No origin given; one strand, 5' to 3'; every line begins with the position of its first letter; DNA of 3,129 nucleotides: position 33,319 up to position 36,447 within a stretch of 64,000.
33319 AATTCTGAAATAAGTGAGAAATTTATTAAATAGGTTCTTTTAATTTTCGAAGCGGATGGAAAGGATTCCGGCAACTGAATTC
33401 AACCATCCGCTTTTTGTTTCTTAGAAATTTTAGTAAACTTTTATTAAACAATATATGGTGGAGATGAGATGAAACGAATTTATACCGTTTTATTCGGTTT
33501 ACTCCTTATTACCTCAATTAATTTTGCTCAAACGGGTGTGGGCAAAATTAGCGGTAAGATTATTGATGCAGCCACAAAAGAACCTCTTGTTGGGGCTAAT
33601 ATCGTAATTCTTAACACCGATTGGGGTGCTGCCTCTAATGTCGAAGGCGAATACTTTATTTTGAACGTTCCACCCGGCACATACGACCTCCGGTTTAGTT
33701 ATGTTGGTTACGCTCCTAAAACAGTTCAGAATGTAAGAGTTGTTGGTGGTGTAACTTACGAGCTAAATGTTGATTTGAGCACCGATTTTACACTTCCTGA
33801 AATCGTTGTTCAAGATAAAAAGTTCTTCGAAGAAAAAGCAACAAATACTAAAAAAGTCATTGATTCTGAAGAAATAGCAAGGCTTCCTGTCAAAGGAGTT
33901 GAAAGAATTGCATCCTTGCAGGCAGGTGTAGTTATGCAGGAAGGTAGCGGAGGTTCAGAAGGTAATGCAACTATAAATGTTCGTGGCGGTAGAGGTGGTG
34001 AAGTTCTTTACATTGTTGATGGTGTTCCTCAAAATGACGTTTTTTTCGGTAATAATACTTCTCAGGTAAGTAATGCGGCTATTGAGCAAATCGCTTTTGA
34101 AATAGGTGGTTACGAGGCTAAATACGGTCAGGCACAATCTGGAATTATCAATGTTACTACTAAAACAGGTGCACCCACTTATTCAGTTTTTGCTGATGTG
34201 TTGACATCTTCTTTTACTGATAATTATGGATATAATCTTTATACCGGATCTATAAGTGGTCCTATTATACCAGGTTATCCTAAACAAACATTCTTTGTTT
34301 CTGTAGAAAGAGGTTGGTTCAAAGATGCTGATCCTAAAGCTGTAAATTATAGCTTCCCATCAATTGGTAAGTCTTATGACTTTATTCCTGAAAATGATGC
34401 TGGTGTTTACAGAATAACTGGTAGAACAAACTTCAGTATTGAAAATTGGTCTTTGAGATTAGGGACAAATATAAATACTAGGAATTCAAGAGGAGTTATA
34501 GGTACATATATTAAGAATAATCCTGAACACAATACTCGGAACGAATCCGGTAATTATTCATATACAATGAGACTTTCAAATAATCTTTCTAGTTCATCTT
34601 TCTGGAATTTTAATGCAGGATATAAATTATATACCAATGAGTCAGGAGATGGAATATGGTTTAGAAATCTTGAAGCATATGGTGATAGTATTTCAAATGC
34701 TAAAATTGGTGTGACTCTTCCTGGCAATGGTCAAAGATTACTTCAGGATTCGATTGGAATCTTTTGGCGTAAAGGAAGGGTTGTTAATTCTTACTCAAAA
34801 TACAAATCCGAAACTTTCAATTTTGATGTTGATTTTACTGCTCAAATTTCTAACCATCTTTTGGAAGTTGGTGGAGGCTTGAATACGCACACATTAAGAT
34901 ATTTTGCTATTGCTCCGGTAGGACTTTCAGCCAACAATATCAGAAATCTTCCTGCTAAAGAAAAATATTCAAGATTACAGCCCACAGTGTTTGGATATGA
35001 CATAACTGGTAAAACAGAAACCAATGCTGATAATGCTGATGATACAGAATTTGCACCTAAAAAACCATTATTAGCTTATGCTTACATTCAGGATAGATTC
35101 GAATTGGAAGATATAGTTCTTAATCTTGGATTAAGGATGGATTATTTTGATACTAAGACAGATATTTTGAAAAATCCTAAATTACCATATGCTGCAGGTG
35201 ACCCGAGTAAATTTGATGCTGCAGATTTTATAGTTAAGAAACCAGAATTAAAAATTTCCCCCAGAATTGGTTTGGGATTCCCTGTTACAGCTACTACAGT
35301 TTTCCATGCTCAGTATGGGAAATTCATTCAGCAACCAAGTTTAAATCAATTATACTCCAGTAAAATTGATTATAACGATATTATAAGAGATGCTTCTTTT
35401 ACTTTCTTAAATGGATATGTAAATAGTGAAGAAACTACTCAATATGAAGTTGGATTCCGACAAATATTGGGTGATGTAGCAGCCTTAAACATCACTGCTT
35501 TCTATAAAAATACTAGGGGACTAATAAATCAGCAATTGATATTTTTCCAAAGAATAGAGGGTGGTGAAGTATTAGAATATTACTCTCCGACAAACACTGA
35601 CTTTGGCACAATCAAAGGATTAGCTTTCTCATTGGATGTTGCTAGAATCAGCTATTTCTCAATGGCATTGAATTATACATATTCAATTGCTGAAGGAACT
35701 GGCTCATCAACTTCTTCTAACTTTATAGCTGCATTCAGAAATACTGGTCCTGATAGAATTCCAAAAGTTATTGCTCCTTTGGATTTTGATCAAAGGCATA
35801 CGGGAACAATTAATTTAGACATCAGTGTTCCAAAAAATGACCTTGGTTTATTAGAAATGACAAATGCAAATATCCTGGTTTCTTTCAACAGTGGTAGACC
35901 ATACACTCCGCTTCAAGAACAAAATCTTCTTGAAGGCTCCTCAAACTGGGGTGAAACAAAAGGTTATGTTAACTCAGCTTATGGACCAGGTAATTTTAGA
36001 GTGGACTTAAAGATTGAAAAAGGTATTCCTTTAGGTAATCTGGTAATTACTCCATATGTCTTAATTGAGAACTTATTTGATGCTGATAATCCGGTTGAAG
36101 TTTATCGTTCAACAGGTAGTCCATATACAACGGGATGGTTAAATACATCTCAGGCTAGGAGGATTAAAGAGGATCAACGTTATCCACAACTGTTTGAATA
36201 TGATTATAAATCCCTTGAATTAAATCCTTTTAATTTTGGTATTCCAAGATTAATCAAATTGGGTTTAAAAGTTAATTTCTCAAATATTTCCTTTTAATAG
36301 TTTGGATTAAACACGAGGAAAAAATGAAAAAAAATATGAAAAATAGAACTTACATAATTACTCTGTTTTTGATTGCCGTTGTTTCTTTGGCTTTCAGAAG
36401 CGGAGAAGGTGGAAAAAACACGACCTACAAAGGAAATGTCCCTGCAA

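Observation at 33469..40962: TonB-dependent-receptor-like barrel, 1161-aa T9SS cargo and PorV/PorQ-like barrel: a Sus-like locus with a T9SS-anchored partner instead of a SusD lipoprotein?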

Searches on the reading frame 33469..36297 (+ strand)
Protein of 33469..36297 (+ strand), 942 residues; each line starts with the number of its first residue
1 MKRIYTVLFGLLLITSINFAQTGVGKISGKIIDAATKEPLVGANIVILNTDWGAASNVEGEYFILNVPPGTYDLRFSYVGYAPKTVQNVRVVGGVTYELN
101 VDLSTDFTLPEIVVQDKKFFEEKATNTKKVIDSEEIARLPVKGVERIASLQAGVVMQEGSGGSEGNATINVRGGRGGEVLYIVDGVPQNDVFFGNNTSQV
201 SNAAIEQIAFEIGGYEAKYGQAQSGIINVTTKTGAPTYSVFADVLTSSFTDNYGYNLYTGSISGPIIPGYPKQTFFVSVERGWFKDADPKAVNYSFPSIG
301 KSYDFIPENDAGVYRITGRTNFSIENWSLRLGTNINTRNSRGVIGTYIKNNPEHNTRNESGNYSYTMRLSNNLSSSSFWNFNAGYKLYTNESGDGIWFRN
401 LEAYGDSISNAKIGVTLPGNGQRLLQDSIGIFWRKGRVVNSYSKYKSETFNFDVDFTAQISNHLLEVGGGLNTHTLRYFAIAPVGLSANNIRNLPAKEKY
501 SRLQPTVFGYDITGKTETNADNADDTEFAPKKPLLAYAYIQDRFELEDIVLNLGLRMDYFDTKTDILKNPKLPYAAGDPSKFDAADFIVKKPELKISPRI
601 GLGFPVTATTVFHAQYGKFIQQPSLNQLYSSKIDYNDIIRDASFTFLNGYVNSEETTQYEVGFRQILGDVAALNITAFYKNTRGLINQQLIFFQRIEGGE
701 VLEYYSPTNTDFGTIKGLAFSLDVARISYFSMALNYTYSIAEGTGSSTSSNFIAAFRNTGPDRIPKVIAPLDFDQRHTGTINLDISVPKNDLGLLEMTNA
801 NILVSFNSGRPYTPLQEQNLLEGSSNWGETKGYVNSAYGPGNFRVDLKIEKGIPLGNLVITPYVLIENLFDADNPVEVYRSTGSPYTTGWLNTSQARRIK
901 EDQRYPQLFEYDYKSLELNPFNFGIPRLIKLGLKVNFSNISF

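Call 3: search_protein_families(library=pfam, proteins=[window:33469-36297:+], max_evalue=0.01)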
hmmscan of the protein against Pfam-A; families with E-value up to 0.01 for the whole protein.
window:33469-36297:+ (942 aa): 3 families
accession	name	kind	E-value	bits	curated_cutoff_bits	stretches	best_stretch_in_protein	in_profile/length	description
PF13715.12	CarbopepD_reg_2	-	1.7e-18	66.9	32.2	1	27-114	1-88/88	CarboxypepD_reg-like domain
PF13620.12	CarboxypepD_reg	-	4.7e-18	65.7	32.3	1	27-103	2-81/82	Carboxypeptidase regulatory-like domain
PF07715.20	Plug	-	2.8e-11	44.3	23.9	1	123-224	4-104/107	TonB-dependent Receptor Plug Domain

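Call 4: search_protein_families(library=ncbifam, proteins=[window:33469-36297:+], max_evalue=0.01)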
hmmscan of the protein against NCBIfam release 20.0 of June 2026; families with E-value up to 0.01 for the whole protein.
window:33469-36297:+ (942 aa): 5 families
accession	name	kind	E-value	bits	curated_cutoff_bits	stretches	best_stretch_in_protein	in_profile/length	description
TIGR01786.1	TonB-hemlactrns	subfamily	9.2e-19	67.2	323.75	1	121-750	18-594/719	TonB-dependent hemoglobin/transferrin/lactoferrin family receptor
NF007926.1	PRK10641.1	equivalog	1.7e-08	33.5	836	1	127-247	47-169/617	TonB-dependent vitamin B12 receptor BtuB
TIGR01779.1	TonB-B12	equivalog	3.7e-08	32.4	599.7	1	127-234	48-156/614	TonB-dependent vitamin B12 receptor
NF049946.1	TonB_dep_CU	exception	6.1e-06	24.8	700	1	108-248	41-186/683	TonB-dependent receptor, CU motif-type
NF041535.1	TonB_rec_PqqU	equivalog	0.00015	20.3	1200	1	180-250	79-148/676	TonB-dependent receptor PqqU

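Call 64: search_solved_structures(query=window:33469-36294:+, max_evalue=0.001)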
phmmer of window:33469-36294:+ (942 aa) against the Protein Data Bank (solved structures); distinct sequences matched with E-value up to 0.001: 3.
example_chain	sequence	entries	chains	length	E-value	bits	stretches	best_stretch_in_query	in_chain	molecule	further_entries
6sli_B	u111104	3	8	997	2.1e-09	39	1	27-235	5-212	RagA protein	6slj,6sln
9c4o_A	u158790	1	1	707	0.00021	22.5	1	166-269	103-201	Pyrroloquinoline quinone transporter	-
6v81_A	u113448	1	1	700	0.00025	22.2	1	167-269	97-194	Probable TonB-dependent receptor YncD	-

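Call 96: search_protein_families(library=padloc, proteins=[window:33469-36294:+], max_evalue=0.001)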
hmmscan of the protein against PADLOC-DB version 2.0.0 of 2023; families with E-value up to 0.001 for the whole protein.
window:33469-36294:+ (942 aa): 0 families
